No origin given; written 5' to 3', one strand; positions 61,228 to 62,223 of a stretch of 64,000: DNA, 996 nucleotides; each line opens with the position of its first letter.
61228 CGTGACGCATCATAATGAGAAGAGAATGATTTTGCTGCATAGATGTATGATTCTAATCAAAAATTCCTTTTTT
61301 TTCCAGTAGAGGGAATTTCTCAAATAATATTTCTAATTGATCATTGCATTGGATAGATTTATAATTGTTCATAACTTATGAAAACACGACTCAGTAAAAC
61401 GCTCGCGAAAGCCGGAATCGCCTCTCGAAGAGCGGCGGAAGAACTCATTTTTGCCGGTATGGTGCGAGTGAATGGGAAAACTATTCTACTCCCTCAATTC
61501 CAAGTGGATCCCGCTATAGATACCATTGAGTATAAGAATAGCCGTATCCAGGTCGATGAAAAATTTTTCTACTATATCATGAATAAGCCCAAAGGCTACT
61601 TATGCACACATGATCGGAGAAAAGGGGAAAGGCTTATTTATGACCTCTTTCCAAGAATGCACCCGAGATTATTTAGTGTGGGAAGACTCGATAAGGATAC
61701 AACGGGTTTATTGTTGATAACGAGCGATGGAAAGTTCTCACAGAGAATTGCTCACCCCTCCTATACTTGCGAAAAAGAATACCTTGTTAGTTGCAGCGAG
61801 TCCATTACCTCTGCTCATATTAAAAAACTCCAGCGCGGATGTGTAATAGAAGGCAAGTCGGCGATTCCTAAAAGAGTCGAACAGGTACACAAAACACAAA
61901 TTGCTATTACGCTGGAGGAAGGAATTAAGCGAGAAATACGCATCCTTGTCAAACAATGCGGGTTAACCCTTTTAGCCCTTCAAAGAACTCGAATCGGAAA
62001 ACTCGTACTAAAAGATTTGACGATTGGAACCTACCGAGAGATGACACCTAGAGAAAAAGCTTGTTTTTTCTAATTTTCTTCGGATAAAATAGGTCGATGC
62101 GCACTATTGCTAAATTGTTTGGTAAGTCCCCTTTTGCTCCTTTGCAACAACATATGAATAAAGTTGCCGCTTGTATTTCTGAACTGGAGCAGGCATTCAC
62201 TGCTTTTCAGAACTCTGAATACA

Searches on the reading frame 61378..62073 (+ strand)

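Call 49: search_protein_families(library=pfam, proteins=[window:61378-62073:+], max_evalue=0.00001)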
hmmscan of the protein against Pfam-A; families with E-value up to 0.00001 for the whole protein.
window:61378-62073:+ (231 aa): 2 families
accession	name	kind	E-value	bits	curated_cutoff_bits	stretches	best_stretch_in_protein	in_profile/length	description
PF00849.27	PseudoU_synth_2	-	1.9e-20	74.1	26.8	1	65-191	2-150/152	RNA pseudouridylate synthase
PF01479.30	S4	-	2.5e-10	40.4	22.8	1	4-45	2-44/48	S4 domain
